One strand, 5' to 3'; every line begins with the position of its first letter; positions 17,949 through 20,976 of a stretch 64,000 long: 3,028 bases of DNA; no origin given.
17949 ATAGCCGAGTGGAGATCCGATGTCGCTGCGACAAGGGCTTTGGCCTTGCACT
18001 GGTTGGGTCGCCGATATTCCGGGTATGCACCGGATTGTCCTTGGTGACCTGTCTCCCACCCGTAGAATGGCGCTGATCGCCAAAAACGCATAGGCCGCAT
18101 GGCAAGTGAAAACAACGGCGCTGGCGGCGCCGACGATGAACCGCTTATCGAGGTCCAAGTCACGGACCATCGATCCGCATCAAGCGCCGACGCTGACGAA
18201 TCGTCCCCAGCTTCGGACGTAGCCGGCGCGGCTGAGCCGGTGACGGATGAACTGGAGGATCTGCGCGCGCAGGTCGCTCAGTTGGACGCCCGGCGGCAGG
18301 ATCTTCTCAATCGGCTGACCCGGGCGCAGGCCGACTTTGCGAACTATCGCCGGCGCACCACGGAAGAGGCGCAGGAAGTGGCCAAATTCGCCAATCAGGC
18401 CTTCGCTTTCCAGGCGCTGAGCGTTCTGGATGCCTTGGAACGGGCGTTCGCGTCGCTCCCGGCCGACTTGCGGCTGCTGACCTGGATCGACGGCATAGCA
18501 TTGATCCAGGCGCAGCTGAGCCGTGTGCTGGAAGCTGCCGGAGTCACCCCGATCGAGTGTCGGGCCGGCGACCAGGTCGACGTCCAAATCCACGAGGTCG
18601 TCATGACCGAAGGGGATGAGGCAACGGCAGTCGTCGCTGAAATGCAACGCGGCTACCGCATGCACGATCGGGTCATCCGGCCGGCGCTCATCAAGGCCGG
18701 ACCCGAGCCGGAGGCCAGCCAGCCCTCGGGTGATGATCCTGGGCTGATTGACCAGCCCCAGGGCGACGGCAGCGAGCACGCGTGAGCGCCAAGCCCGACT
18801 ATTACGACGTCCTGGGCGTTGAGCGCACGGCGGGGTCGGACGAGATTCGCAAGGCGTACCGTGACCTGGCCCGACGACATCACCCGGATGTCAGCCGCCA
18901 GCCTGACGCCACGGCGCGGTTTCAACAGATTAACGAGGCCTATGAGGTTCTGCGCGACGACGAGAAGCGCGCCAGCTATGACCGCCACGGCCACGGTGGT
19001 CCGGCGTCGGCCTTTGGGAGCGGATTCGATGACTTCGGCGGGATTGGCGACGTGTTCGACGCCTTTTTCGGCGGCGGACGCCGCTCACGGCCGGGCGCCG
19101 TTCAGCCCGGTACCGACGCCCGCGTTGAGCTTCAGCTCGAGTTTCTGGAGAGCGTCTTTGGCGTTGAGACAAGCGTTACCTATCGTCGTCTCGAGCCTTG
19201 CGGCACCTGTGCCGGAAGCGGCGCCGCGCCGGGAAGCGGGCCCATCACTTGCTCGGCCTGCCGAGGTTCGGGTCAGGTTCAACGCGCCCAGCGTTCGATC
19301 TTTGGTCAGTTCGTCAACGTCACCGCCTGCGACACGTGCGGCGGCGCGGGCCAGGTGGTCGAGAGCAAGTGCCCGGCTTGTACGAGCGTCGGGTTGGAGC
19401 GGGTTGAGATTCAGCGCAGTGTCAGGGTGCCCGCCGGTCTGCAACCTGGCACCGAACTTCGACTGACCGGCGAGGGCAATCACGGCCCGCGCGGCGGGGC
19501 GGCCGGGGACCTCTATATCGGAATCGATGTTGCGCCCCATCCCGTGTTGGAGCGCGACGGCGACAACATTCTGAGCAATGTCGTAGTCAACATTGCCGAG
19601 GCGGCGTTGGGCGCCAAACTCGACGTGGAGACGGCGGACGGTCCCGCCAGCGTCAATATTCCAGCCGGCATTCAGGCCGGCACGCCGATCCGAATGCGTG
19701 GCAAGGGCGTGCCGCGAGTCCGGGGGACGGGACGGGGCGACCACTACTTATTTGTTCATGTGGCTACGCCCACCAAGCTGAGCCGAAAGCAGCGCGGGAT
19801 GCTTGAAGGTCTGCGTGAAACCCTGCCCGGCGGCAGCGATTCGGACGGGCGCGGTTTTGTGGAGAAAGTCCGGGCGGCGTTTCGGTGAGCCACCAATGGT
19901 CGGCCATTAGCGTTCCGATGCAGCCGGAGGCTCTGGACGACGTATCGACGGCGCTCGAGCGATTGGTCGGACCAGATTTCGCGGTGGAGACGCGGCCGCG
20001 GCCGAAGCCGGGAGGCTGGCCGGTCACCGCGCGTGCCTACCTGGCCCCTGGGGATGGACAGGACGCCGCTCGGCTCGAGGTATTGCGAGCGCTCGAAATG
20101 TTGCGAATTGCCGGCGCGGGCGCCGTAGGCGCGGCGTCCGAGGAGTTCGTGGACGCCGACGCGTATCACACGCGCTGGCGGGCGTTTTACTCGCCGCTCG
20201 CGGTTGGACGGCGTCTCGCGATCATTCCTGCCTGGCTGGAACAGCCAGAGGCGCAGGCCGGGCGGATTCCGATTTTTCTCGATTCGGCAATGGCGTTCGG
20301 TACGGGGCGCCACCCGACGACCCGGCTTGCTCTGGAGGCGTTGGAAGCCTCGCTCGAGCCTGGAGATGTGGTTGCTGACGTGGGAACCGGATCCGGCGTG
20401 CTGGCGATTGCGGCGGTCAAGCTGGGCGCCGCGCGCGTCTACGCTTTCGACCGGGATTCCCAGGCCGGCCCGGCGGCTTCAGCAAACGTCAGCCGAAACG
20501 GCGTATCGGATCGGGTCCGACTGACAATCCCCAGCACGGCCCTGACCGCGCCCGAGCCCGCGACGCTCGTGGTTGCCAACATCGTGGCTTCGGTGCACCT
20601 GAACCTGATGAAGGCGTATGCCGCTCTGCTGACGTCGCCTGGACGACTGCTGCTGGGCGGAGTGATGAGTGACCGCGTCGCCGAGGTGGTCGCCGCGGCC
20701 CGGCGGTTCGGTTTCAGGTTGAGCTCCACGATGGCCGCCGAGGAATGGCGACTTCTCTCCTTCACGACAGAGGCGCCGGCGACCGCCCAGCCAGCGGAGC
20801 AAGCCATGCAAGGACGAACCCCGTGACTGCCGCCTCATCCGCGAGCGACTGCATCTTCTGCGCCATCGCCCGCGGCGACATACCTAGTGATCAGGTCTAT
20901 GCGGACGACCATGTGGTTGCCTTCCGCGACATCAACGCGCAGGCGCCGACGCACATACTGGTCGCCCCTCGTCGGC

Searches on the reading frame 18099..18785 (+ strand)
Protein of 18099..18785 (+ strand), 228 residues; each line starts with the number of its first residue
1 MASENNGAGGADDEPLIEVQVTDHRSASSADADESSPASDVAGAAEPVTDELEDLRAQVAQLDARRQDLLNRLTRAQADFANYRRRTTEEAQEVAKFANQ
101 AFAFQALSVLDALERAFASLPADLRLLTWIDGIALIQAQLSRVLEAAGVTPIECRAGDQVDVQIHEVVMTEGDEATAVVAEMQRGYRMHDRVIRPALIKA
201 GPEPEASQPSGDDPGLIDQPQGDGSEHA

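Call 5: search_protein_families(library=pfam, proteins=[window:18099-18785:+], max_evalue=0.01)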
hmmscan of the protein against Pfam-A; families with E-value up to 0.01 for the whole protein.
window:18099-18785:+ (228 aa): 1 family
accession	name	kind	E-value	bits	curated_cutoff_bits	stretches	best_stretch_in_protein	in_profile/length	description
PF01025.24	GrpE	-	1.3e-37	129.5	25.8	1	46-198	7-161/165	GrpE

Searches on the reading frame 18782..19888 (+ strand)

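Call 5: search_protein_families(library=pfam, proteins=[window:18782-19888:+], max_evalue=0.01)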
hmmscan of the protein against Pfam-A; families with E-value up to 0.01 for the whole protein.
window:18782-19888:+ (368 aa): 4 families
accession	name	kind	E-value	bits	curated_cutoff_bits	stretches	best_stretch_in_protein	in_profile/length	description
PF01556.23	DnaJ_C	-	1.6e-40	139.1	26.6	1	114-330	2-152/152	DnaJ C terminal domain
PF00226.36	DnaJ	-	1.8e-25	89.3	27.8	1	6-67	1-63/63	DnaJ domain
PF00684.25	DnaJ_CXXCXGXG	-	1.3e-14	54.7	32.7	1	140-202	1-63/65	DnaJ central domain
PF15777.11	Anti-TRAP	-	5.6e-05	23.5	32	1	138-171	11-47/59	Tryptophan RNA-binding attenuator protein inhibitory protein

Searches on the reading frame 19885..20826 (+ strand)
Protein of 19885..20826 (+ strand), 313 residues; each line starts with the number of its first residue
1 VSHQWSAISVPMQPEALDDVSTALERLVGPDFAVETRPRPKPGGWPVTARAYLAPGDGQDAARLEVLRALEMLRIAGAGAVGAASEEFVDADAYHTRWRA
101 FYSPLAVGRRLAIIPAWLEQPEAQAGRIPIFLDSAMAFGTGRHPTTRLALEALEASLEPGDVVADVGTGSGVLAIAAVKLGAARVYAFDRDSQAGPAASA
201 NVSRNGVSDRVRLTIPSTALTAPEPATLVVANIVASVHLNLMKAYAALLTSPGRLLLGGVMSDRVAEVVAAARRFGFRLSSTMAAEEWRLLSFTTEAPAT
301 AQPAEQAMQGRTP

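Call 5: search_protein_families(library=pfam, proteins=[window:19885-20826:+], max_evalue=0.01)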
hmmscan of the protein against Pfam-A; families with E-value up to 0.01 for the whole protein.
window:19885-20826:+ (313 aa): 6 families
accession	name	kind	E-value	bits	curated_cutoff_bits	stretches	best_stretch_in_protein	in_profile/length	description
PF06325.19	PrmA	-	5e-57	194.1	22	1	84-294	87-294/296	Ribosomal protein L11 methyltransferase (PrmA)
PF05175.20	MTS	-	5.3e-06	26.6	23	1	145-230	19-103/170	Methyltransferase small domain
PF12847.13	Methyltransf_18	-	3.8e-05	24.2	27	1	150-245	5-103/151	Methyltransferase domain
PF13649.12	Methyltransf_25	-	0.00025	22.1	27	1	163-232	1-71/97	Methyltransferase domain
PF02475.24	TRM5-TYW2_MTfase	-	0.00083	19.8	28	1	155-245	32-124/164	TRM5/TYW2 methyltransferase domain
PF03602.21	Cons_hypoth95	-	0.0061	16.7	24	1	161-219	43-101/182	Conserved hypothetical protein 95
